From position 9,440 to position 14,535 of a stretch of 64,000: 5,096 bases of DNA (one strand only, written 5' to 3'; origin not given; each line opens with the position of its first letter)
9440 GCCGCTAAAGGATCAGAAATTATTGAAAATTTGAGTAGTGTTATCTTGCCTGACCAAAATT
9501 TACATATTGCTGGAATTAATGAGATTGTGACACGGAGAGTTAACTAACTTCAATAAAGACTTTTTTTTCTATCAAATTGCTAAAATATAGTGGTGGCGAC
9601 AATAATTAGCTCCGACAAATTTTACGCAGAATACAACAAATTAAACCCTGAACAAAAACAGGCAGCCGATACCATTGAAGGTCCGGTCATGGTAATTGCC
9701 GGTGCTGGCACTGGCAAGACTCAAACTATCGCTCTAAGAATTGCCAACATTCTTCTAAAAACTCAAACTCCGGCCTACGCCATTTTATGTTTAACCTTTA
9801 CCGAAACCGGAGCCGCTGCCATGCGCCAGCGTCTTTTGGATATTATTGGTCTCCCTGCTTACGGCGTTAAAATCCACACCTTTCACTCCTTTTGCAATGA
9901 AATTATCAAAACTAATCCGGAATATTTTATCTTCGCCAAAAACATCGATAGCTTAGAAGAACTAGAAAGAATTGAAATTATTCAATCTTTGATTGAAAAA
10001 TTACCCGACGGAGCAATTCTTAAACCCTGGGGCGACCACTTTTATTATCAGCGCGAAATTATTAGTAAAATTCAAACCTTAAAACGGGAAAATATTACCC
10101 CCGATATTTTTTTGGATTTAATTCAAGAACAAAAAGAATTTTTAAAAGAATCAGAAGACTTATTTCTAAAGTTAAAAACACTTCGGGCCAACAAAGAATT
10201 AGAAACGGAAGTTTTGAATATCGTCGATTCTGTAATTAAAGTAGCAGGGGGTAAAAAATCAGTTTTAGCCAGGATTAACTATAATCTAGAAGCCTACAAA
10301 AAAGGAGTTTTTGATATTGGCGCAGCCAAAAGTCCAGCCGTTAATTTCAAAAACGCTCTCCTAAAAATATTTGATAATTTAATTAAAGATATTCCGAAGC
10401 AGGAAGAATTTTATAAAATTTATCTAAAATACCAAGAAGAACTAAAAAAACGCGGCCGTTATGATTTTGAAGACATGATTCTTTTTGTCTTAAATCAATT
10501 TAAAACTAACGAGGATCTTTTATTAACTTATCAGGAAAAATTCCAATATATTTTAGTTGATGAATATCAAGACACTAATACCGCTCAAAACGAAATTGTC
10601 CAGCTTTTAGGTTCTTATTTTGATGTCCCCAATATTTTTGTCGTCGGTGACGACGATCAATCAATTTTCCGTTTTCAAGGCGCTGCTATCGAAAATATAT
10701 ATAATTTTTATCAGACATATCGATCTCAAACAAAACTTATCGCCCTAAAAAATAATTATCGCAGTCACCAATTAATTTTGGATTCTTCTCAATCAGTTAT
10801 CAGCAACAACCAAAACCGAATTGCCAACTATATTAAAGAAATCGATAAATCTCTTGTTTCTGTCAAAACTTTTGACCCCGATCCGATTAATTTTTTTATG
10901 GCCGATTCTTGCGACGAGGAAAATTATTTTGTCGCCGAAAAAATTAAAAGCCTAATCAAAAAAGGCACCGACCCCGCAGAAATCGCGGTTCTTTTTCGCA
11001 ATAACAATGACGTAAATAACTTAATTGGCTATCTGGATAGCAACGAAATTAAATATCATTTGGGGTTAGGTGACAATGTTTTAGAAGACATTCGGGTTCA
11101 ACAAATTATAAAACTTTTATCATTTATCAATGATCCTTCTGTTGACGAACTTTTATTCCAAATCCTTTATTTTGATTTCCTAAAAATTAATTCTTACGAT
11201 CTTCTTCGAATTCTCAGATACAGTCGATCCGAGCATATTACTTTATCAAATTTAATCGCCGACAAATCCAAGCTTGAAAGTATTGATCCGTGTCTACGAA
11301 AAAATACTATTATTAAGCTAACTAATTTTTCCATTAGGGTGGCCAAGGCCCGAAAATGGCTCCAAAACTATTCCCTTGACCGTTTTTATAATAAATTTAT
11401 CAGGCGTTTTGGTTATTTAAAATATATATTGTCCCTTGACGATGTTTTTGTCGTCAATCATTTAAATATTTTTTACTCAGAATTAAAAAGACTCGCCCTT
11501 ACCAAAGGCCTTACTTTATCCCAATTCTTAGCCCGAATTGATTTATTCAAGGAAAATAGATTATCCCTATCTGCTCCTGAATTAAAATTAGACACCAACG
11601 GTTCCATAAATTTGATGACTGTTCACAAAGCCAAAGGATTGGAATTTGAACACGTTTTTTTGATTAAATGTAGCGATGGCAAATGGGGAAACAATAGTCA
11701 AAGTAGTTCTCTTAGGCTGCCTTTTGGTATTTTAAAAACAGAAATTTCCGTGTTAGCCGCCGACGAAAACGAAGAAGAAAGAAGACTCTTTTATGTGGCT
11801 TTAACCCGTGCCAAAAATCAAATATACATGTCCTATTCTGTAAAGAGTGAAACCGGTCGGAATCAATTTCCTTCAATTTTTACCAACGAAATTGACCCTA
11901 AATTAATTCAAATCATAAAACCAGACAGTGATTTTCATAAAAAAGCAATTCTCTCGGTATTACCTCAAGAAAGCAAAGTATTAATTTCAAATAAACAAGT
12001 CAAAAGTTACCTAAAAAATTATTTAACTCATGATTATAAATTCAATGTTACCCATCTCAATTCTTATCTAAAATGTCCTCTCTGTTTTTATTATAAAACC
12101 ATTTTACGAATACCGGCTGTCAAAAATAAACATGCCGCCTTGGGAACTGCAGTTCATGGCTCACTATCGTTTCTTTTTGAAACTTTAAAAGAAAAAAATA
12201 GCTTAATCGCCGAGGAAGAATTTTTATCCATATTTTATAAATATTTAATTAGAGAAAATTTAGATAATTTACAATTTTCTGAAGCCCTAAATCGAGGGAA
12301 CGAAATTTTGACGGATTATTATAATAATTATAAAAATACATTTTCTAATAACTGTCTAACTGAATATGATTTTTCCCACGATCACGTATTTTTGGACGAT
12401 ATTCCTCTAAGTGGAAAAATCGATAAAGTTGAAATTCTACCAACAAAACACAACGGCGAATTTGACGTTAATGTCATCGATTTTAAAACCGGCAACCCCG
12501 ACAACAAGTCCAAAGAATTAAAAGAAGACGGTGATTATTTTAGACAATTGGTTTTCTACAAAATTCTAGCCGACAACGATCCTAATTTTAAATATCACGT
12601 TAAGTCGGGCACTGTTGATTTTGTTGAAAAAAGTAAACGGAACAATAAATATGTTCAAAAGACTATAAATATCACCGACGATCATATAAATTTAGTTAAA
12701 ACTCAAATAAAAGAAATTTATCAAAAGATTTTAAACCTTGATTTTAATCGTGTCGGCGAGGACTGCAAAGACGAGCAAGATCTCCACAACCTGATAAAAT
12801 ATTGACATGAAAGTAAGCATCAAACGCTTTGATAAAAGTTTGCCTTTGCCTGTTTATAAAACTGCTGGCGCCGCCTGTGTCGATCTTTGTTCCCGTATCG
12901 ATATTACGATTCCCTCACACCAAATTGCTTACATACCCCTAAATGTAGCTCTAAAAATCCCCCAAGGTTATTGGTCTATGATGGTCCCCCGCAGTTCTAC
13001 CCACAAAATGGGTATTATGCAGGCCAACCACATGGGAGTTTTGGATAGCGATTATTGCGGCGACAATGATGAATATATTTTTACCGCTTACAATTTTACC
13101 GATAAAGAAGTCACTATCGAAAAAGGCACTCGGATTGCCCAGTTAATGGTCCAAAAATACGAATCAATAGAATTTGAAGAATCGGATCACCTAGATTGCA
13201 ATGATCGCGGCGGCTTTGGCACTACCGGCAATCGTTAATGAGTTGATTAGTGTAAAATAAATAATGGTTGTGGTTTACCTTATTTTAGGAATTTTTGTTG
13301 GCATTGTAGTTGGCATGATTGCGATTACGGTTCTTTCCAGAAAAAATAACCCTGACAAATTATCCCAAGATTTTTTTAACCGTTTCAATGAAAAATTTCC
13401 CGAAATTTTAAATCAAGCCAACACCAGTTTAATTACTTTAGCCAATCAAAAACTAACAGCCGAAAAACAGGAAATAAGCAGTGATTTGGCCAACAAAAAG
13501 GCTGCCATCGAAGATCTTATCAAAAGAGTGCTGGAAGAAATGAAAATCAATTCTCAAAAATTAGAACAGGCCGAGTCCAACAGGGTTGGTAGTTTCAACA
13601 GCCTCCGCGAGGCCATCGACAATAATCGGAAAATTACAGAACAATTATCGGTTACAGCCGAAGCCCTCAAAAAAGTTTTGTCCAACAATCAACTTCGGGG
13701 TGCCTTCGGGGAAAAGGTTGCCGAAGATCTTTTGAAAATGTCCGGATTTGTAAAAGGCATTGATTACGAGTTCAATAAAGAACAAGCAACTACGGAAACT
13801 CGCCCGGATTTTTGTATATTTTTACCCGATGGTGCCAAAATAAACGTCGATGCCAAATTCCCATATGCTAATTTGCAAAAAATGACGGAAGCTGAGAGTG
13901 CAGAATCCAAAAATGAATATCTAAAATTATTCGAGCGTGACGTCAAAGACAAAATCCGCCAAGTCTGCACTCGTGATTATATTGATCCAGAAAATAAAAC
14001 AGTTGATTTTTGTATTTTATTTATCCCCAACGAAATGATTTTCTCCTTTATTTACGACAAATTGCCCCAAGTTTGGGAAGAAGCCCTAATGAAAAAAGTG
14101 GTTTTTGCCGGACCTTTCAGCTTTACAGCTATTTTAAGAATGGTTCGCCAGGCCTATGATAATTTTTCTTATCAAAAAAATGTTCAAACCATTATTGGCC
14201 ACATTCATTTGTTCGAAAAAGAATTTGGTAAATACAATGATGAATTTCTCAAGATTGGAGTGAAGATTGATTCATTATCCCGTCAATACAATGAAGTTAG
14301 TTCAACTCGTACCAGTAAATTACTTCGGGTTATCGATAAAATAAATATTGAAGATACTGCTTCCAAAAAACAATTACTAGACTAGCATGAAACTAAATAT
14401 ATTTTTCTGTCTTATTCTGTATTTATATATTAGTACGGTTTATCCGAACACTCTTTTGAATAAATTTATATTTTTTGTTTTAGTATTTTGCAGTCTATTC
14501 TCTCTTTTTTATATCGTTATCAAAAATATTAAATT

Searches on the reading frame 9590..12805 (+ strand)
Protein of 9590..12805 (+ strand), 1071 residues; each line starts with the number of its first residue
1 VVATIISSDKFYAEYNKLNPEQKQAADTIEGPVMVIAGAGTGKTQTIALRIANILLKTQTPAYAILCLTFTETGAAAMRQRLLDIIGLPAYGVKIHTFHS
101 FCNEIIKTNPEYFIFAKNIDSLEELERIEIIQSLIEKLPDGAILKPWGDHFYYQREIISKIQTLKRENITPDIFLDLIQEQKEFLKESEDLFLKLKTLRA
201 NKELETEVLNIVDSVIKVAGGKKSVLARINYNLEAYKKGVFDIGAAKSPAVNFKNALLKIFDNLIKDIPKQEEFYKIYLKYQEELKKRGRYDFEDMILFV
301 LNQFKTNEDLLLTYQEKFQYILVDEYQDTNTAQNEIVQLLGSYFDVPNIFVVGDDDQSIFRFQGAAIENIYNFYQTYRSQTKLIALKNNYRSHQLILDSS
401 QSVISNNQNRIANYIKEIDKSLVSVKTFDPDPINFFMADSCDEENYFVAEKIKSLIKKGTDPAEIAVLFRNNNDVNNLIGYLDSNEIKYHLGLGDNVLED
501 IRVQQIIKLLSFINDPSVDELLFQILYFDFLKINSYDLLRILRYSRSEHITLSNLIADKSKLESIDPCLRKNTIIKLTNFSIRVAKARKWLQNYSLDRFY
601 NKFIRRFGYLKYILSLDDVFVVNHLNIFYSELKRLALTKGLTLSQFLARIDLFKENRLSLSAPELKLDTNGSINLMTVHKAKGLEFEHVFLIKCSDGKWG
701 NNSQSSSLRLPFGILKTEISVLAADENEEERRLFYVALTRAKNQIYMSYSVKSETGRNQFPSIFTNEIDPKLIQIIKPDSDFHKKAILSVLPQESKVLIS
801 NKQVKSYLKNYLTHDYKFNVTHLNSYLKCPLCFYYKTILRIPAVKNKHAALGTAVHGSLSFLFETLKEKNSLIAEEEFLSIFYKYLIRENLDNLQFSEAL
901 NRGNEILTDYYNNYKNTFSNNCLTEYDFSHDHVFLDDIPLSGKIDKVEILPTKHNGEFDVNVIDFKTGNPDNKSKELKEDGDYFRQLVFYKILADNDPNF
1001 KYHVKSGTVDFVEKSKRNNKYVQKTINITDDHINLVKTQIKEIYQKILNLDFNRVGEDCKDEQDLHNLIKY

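Call 23: search_protein_families(library=pfam, proteins=[window:9590-12805:+], max_evalue=0.0001)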
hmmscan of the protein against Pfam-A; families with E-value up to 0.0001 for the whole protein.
window:9590-12805:+ (1071 aa): 7 families
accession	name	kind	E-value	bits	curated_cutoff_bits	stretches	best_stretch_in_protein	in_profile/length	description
PF00580.27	UvrD-helicase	-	1.9e-62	211.8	23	1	18-377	1-270/271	UvrD/REP helicase N-terminal domain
PF13361.12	UvrD_C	-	4.5e-41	141.9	25.6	1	384-750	1-348/350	UvrD-like helicase C-terminal domain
PF12705.13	PDDEXK_1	-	1.2e-18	68.4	22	1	818-1057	2-234/247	PD-(D/E)XK nuclease superfamily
PF13245.12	AAA_19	-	1.2e-16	61.5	25.1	1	23-362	2-133/134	AAA domain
PF13538.12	UvrD_C_2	-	3.8e-11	43.1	27.4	0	675-693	4-22/52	UvrD-like helicase C-terminal domain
PF01443.25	Viral_helicase1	-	1.8e-05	25.1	21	0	727-746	206-225/228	Viral superfamily 1 RNA helicase core domain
PF11181.13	YflT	-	7.4e-05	23.6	26.2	0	322-364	2-44/99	Heat induced stress protein YflT domain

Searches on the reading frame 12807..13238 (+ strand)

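Call 23: search_protein_families(library=pfam, proteins=[window:12807-13238:+], max_evalue=0.0001)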
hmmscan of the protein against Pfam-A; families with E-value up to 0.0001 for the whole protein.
window:12807-13238:+ (143 aa): 2 families
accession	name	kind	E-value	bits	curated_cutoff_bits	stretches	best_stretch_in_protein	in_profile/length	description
PF00692.24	dUTPase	-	6.5e-25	87.8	22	1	13-140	4-128/129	dUTPase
PF22769.1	DCD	-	1.3e-08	35.6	27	1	34-117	72-152/153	dCTP deaminase-like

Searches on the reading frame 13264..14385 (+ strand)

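Call 23: search_protein_families(library=pfam, proteins=[window:13264-14385:+], max_evalue=0.0001)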
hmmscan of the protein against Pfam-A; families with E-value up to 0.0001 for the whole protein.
window:13264-14385:+ (373 aa): 1 family
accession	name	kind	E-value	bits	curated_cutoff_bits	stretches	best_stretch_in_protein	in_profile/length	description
PF02646.22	RmuC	-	3.7e-62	210.5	26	1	81-366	2-287/291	RmuC family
